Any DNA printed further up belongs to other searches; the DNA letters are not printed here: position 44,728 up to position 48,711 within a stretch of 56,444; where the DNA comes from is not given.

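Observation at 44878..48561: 1227-aa J-domain, multi-hairpin membrane protein encoded antisense between dnaK and dnaJ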

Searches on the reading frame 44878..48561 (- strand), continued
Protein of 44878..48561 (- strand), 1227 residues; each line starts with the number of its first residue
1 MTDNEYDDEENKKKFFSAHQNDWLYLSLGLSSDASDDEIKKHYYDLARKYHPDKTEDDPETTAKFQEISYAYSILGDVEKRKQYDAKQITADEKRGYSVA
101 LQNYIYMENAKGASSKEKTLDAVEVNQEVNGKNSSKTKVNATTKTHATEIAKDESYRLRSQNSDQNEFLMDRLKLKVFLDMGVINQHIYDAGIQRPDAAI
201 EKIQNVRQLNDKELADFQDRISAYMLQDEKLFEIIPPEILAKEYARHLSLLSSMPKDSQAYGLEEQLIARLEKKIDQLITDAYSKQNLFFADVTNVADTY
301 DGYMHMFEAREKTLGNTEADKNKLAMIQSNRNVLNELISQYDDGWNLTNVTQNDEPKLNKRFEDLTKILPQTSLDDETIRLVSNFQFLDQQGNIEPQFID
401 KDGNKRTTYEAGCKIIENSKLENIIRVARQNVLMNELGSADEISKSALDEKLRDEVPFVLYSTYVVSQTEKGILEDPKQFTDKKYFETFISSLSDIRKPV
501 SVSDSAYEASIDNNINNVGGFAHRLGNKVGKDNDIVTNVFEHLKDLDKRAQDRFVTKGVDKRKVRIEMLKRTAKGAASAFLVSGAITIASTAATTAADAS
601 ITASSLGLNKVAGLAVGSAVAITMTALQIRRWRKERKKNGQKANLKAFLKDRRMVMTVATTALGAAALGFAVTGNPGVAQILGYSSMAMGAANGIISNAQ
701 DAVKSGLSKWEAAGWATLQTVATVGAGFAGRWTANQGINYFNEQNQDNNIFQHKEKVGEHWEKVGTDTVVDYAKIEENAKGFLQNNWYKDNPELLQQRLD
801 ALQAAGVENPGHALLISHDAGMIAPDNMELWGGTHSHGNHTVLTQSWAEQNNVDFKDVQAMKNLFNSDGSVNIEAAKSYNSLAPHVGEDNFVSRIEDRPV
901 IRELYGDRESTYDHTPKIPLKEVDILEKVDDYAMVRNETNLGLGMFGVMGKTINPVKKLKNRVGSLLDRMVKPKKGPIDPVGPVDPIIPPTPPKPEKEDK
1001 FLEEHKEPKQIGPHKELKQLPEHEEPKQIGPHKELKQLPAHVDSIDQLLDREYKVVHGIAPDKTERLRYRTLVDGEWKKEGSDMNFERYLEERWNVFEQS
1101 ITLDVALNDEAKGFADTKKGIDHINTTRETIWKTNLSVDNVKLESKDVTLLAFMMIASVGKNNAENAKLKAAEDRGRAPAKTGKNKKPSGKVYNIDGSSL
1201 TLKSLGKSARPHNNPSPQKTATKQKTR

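Call 23: find_homologous_proteins(query=A2, max_evalue=0.001)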
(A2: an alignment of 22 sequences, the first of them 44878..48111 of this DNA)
Query A2 (22 sequences) (1077 aa, profile of the alignment): 76 proteins with E <= 0.001 among 8000 candidates.
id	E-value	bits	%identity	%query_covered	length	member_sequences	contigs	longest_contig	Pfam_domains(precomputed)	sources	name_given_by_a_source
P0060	0.0e+0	1836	45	91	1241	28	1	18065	-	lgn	-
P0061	0.0e+0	1836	46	91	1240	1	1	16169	-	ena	-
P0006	0.0e+0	1835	46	91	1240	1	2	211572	-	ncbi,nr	ncbi:MAG: hypothetical protein PUH03_03520 [bacterium]|nr:hypothetical protein [bacterium] MDY283044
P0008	0.0e+0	1823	46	91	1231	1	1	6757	-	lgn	-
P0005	0.0e+0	1823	46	91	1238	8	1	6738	-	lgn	-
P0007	0.0e+0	1817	45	91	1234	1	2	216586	-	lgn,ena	-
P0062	0.0e+0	1812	45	91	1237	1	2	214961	-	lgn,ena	-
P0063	0.0e+0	1809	45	91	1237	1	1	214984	-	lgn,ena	-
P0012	0.0e+0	1800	45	91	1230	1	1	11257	-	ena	-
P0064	0.0e+0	1780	45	91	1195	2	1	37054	-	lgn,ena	-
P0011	0.0e+0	1776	44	91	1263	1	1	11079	-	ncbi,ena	-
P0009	0.0e+0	1770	44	91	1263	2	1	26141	-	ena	-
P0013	0.0e+0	1598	46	88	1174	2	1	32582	-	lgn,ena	-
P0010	0.0e+0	1570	45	91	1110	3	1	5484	-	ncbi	-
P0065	0.0e+0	1549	45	91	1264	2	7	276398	-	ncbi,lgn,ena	-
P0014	0.0e+0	1504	43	99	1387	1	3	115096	-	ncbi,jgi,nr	ncbi:MAG: hypothetical protein E7012_00525 [Alphaproteobacteria bacterium]|nr:hypothetical protein [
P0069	0.0e+0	1469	49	97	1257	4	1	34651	-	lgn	-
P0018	0.0e+0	1388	33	96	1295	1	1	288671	-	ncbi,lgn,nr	ncbi:MAG: hypothetical protein PHE89_03275 [Alphaproteobacteria bacterium]|nr:hypothetical protein [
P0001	0.0e+0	1388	97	100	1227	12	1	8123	PF00226.37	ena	-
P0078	0.0e+0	1366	51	76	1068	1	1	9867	-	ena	-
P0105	0.0e+0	1160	48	76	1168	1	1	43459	-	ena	-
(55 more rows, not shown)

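Call 32: search_solved_structures(query=A3, max_evalue=1)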
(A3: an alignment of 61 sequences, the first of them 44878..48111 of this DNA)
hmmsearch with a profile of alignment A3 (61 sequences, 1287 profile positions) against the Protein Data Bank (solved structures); distinct sequences matched with E-value up to 1: 2.
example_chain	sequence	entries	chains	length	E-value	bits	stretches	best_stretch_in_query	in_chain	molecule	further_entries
9wxr_A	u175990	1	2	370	0.061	14.2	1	692-731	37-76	Rhodopsin,Chemotaxis protein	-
6nr8_4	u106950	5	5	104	0.59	11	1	217-316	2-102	Prefoldin subunit 4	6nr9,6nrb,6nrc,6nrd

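Call 33: search_protein_families(library=phrogs, proteins=[window:44878-48561:-], max_evalue=0.1)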
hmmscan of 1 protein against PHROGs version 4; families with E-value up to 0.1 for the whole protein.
window:44878-48561:- (1227 aa): 5 families
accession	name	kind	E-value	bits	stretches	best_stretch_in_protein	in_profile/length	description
phrog_14336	-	unknown function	1.1e-16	62.1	1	24-150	6-121/363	-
phrog_2778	-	unknown function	2.1e-07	31.9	1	24-86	37-97/239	-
phrog_11153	-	unknown function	2.9e-06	28.2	1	26-112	9-92/337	-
phrog_31004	-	unknown function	5.3e-05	24.6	1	27-95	6-73/156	-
phrog_13942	-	unknown function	0.00035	20.9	1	28-83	21-76/336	-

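Call 34: search_protein_families(library=padloc, proteins=[window:44878-48561:-], max_evalue=0.1)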
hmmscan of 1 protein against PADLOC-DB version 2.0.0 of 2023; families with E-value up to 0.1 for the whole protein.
window:44878-48561:- (1227 aa): 0 families

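Call 45: predict_structure(alignment_id=A3)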
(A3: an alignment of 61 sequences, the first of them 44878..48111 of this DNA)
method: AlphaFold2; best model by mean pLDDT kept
length: 1077 residues; sequences in the alignment: 61
mean_pLDDT: 75.5   pTM: 0.52
mean pLDDT of the five models: 75.5, 73.7, 72.2, 66.9, 64.5
residues with pLDDT >= 90: 268; 70-90: 516; 50-70: 121; < 50: 172
segments of 3 or more residues with pLDDT < 50: 1-14, 448-451, 741-766, 815-857, 859-892, 957-960, 1024-1039, 1056-1077
pLDDT, mean of each block of 10 residues (from residue 1): 35 58 90 92 82 80 79 83 81 91 89 92 92 68 67 92 92 93 89 92 93 94 92 94 94 92 93 96 94 94 95 87 70 87 87 90 87 92 89 86 72 84 88 85 61 54 69 83 77 82 86 86 79 84 80 79 84 87 86 83 70 58 82 85 91 89 90 77 68 77 86 89 89 73 40 40 48 53 70 80 74 51 37 34 36 37 34 34 28 72 91 91 88 84 86 57 71 82 73 84 78 56 47 44 68 49 34 30
secondary structure, 60 per line:
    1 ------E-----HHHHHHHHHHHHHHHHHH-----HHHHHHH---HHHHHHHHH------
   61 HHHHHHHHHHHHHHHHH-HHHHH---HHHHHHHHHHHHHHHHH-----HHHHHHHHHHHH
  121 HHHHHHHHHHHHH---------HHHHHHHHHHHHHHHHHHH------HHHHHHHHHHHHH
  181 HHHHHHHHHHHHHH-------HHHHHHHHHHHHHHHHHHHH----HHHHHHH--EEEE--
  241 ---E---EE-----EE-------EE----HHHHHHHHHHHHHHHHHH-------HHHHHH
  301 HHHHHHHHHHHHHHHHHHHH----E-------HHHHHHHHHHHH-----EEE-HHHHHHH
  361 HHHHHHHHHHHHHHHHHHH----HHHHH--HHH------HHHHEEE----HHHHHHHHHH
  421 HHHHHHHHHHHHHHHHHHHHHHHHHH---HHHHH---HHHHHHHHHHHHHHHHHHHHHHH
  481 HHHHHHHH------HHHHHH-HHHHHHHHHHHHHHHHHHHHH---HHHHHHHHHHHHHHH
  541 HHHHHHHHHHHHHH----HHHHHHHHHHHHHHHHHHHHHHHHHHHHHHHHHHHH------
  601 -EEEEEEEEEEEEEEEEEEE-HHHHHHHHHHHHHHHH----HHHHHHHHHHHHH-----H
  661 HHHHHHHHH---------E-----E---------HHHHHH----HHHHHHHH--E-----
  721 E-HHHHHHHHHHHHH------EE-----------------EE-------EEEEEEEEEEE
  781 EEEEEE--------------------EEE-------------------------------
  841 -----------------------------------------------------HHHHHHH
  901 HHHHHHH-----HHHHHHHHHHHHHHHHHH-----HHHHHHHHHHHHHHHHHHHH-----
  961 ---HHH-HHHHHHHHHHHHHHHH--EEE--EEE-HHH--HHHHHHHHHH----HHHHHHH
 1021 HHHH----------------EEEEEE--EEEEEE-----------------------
elements in order (helices of 4 or more, strands of 3 or more residues): H13-30 H36-42 H46-54 H61-77 H79-83 H87-103 H109-133 H143-161 H168-194 H202-221 H226-232 E235-238 H270-287 H295-320 H333-344 E350-352 H354-379 H384-388 H400-403 E404-406 H411-446 H450-454 H458-488 H495-500 H502-522 H526-554 H559-594 E602-620 H622-637 H642-654 H660-669 H695-700 H705-712 H723-735 E770-786 E807-809 H894-907 H913-930 H936-955 H968-983 E986-988 E991-993 H1000-1009 H1014-1024 E1041-1046 E1049-1054
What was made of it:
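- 46882..48111 (-): Conserved all-alpha N-domain, residues 151-560. Contains the invariant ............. motif. AF2 pLDDT about 90 (call 45).
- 46330..46881 (-): Ala/Gly/Thr-rich region of five long helices, residues 561-744, with polybasic flanks. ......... is at nt 46648-46674. Candidate membrane hairpins. AF2 helices (call 45).
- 45427..45651 (-): Disordered Pro-rich spacer, residues 971-1045. Carries two 18-aa tandem repeats (nt 45446-45553). AF2 pLDDT below 50 (call 45).
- Checked: The hydrophobic region holds five predicted long helices, not four (call 45).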

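Call 48: fold_search(model_id=the predicted structure, library=pdb)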
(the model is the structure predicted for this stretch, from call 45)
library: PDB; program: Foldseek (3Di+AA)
matches with E <= 10: 146; with E <= 0.001: 0
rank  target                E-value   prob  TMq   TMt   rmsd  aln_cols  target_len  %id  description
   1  9og9                  2.0e-01  0.12  0.07  0.08  24.4       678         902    9  Cryo-EM structure of human full-length XPO1 (unliganded) (released 2025-11-26)
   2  8ga7                  4.6e-01  0.12  0.09  0.14  28.0       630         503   10  Geometrically programmable nanomaterial construction using regularized protein building blocks (released 2024-03-13)
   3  9ogd_A                5.2e-01  0.08  0.08  0.10  33.5       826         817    9  Cryo-EM structure of human exportin-1 conjugated with selinexor and bound to human ASB8(R197A)-ELOB/C (released 2025-11-26)
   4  9k2v_A                5.9e-01  0.15  0.09  0.10  26.6       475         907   13  Cyanophage A4 pre-ejectosome (released 2025-04-09)
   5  5c6g_C                6.3e-01  0.07  0.07  0.10  27.0       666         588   10  Structural Insights into the Scc2-Scc4 Cohesin Loader (released 2015-08-05)
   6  8pm6                  1.1e+00  0.02  0.06  0.06  35.1       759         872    9  Human bile salt export pump (BSEP) in complex with inhibitor GBM in nanodiscs (released 2023-11-22)
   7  4zdr_A                1.1e+00  0.30  0.09  0.26  16.5       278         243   12  Crystal structure of 14-3-3[zeta]-LKB1 fusion protein (released 2015-09-09)
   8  6zz5_AAA              1.2e+00  0.04  0.05  0.10  28.8       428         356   11  Structure of soluble SmhB of the tripartite alpha-pore forming toxin, Smh, from Serratia marcescens. (released 2021-03-31)
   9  9exz_C                1.3e+00  0.06  0.09  0.12  25.9       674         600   12  Efficient and scalable protein design using a relaxed sequence space (released 2024-10-16)
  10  4imi_A                1.4e+00  0.11  0.06  0.16  20.8       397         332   10  Novel Modifications on C-terminal Domain of RNA Polymerase II can Fine- tune the Phosphatase Activity of Ssu72. (released 2013-08-07)
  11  6bd1_A                1.6e+00  0.35  0.09  0.32  18.1       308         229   10  Complex of 14-3-3 theta with an IRSp53 peptide phosphorylated at S366 (released 2018-10-24)
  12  7cq7_D                1.7e+00  0.08  0.09  0.12  27.5       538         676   12  Structure of the human CLCN7-OSTM1 complex with ADP (released 2020-11-11)
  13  6gn0_A                1.7e+00  0.38  0.09  0.30  12.3       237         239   10  Exoenzyme S from Pseudomonas aeruginosa in complex with human 14-3-3 protein beta, tetrameric crystal form (released 2018-09-26)
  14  5iqp_B                1.7e+00  0.30  0.10  0.31  18.0       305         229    9  14-3-3 PROTEIN TAU ISOFORM (released 2016-03-23)
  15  7ose_A                1.8e+00  0.06  0.07  0.11  23.0       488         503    8  cytochrome bd-II type oxidase with bound aurachin D (released 2021-11-17)
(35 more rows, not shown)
